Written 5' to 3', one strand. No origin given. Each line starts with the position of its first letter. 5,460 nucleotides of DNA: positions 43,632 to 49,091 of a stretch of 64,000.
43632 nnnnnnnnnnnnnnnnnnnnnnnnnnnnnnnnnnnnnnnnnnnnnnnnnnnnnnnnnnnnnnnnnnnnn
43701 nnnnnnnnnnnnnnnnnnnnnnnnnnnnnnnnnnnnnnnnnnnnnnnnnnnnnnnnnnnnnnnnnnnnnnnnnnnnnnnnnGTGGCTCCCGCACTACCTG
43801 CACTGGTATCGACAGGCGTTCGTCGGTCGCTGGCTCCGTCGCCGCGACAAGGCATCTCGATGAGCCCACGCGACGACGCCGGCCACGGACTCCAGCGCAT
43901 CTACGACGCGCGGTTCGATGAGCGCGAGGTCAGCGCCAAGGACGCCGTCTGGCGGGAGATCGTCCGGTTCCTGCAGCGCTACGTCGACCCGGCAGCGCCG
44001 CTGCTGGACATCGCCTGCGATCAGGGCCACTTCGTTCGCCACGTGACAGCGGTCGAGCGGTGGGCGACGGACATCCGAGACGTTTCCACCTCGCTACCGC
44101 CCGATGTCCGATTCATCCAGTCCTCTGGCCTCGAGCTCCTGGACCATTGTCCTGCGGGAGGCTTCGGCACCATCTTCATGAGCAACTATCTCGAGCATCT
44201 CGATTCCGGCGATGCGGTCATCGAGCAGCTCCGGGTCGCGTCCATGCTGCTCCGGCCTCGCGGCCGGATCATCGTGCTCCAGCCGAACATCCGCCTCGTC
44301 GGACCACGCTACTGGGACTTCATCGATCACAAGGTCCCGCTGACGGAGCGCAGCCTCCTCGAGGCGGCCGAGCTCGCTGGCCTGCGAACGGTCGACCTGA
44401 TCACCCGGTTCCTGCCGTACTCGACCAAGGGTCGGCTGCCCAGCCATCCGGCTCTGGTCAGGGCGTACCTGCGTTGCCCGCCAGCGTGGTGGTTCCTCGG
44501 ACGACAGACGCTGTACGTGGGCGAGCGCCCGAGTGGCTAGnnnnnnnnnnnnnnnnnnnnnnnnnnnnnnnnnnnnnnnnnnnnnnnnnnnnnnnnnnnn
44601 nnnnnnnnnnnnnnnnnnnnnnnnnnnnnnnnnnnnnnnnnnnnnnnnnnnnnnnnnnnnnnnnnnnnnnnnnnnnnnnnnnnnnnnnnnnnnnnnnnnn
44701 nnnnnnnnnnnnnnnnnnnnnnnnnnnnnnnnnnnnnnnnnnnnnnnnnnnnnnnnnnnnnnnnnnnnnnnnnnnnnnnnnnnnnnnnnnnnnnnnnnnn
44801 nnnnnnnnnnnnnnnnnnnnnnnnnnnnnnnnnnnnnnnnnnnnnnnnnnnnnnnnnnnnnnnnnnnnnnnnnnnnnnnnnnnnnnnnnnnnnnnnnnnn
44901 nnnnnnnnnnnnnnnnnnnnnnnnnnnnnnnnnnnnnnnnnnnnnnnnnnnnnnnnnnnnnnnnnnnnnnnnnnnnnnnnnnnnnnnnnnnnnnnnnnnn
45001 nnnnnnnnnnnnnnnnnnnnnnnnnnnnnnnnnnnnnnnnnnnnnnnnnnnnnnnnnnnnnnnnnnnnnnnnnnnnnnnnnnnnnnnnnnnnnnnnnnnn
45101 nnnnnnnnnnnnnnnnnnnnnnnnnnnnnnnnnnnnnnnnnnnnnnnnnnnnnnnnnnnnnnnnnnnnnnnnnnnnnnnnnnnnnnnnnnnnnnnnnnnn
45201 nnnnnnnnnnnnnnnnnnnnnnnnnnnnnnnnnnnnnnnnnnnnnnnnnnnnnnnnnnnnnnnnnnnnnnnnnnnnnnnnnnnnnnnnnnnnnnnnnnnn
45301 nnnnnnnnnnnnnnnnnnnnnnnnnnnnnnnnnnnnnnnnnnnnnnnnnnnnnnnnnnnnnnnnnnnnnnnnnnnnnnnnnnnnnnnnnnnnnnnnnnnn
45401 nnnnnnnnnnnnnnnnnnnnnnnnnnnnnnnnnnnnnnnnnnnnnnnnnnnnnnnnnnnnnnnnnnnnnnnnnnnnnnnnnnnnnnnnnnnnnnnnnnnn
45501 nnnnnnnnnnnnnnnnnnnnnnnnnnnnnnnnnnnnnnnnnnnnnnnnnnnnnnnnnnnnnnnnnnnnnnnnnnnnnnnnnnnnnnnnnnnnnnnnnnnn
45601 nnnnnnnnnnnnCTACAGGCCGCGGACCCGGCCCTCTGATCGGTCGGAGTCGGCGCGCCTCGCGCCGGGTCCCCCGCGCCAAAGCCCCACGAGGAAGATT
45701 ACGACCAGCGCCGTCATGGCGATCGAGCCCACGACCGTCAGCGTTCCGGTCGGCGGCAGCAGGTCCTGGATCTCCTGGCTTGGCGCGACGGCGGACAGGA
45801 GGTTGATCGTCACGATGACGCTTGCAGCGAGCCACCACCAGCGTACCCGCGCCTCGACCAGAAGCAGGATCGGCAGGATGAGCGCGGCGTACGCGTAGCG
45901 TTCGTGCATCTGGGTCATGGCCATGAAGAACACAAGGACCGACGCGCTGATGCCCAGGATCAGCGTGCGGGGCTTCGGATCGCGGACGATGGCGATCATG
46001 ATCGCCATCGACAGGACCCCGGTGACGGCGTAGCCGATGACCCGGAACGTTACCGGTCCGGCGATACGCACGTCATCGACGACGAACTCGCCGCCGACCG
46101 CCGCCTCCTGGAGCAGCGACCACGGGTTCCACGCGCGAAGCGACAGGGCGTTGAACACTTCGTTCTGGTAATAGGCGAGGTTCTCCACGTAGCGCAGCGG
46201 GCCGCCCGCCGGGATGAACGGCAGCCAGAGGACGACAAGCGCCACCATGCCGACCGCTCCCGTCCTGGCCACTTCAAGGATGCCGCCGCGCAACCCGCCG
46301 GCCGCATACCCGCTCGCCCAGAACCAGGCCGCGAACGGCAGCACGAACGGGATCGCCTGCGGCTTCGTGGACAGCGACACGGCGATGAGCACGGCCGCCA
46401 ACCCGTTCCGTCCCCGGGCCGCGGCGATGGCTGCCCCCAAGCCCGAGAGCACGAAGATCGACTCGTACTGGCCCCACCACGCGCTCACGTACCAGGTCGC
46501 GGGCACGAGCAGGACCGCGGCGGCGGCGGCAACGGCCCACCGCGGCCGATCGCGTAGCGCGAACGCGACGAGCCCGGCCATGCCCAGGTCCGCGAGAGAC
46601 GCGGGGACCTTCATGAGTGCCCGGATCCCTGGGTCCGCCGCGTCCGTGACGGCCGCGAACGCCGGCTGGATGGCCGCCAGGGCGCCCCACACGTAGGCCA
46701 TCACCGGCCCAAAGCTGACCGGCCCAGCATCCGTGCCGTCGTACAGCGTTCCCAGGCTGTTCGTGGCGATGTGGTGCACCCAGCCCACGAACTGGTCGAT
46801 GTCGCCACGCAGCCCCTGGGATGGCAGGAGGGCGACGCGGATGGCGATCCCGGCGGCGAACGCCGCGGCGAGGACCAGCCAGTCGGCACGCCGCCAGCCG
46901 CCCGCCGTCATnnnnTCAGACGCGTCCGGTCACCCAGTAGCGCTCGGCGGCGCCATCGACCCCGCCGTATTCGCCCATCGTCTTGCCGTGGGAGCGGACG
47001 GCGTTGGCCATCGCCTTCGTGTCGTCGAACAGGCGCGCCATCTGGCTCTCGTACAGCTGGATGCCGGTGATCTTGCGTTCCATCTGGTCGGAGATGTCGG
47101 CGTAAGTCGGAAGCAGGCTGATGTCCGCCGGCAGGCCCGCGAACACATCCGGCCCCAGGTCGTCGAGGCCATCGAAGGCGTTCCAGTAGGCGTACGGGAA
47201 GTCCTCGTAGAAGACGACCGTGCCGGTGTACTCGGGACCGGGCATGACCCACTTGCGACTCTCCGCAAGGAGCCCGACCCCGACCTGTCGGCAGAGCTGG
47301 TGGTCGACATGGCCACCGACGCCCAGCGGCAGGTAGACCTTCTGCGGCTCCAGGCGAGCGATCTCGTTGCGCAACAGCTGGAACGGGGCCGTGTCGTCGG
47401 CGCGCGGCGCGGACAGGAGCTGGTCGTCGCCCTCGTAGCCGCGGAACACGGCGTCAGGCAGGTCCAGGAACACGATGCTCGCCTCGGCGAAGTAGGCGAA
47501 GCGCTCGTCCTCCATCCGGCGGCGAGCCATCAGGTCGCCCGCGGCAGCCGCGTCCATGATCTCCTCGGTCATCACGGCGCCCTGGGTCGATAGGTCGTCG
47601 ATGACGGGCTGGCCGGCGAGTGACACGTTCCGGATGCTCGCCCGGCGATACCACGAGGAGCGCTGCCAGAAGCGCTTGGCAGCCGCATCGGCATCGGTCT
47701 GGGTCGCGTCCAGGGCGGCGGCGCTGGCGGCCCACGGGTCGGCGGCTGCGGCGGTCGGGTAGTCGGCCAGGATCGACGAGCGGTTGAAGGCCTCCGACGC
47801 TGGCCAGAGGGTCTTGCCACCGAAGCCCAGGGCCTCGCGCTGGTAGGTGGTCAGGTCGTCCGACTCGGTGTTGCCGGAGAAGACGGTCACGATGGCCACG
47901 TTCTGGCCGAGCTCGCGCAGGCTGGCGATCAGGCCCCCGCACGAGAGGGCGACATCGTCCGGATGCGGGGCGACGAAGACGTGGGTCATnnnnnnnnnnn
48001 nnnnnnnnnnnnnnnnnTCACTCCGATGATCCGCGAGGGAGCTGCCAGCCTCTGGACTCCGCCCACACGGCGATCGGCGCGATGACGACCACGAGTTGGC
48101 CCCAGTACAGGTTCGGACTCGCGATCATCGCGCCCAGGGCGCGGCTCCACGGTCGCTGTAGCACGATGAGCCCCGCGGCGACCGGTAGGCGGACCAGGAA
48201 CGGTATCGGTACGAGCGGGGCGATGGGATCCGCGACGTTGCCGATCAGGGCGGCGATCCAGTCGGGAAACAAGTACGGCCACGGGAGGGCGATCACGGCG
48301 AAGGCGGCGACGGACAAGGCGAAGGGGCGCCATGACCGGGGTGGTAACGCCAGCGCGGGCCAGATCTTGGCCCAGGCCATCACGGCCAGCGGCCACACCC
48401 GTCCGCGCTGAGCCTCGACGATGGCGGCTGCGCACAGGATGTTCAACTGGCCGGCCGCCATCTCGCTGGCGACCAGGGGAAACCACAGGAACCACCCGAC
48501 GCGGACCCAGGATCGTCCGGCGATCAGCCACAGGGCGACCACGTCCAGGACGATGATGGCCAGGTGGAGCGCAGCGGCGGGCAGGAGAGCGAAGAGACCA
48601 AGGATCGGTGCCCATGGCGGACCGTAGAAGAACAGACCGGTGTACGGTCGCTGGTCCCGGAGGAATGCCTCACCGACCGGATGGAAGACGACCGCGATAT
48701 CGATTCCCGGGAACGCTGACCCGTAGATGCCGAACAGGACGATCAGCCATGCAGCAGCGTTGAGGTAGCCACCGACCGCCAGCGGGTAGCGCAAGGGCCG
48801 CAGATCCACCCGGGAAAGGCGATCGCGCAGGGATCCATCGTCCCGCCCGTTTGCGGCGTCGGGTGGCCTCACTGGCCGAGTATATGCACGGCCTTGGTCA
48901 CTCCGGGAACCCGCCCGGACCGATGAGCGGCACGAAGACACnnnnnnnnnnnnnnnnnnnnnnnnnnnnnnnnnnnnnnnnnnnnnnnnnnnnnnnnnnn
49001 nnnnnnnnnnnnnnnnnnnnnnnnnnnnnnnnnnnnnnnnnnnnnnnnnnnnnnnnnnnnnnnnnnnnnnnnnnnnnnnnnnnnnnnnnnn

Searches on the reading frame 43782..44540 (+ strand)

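Call 37: search_protein_families(library=pfam, proteins=[window:43782-44540:+], max_evalue=0.01)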
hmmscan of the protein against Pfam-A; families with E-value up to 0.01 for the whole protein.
window:43782-44540:+ (252 aa): 2 families
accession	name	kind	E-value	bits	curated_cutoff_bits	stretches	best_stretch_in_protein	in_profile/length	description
PF13489.12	Methyltransf_23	-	1.5e-07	31.7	27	1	58-204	10-162/164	Methyltransferase domain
PF08242.18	Methyltransf_12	-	0.0045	18.1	30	0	75-163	1-98/98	Methyltransferase domain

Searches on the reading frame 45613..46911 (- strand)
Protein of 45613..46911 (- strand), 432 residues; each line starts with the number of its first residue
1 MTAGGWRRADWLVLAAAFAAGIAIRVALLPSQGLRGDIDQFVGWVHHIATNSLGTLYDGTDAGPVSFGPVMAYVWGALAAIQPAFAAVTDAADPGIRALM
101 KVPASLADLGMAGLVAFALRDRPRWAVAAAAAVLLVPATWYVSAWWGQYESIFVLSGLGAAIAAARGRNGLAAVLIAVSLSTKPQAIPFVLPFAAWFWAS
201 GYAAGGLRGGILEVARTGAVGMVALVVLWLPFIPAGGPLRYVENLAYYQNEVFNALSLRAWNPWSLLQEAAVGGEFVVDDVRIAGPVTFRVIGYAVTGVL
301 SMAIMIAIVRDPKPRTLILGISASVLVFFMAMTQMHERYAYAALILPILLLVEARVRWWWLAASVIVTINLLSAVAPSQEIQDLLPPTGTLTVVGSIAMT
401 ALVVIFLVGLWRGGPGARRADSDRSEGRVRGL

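Call 37: search_protein_families(library=pfam, proteins=[window:45613-46911:-], max_evalue=0.01)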
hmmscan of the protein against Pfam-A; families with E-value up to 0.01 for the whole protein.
window:45613-46911:- (432 aa): 1 family
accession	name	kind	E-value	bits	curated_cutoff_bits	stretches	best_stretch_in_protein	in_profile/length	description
PF03155.21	Alg6_Alg8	-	2.4e-08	33.9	25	1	125-366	119-376/482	ALG6, ALG8 glycosyltransferase family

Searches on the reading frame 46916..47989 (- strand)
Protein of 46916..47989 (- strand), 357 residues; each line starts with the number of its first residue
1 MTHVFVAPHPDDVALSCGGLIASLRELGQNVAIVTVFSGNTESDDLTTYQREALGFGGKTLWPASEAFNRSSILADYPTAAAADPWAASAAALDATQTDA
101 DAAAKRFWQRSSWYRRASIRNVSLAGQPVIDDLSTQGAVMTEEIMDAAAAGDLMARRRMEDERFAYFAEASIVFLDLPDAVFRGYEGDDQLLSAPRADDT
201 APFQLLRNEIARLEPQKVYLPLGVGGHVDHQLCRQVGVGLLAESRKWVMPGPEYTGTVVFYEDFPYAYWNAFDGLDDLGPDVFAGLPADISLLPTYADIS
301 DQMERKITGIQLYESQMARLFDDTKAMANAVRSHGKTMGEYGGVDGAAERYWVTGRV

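Call 7: search_protein_families(library=pfam, proteins=[window:46916-47989:-])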
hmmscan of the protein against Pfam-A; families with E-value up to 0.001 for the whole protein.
window:46916-47989:- (357 aa): 1 family
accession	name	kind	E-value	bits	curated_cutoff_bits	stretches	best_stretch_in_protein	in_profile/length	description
PF02585.22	PIG-L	-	1.7e-16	61.3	28.2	1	4-53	1-50/129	GlcNAc-PI de-N-acetylase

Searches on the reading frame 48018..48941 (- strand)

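Call 37: search_protein_families(library=pfam, proteins=[window:48018-48941:-], max_evalue=0.01)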
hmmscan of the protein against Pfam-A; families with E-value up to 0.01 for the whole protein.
window:48018-48941:- (307 aa): 1 family
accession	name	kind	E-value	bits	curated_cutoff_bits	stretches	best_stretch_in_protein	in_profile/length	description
PF09594.16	GT87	-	0.00084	19.6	25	1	104-294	1-209/237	Glycosyltransferase family 87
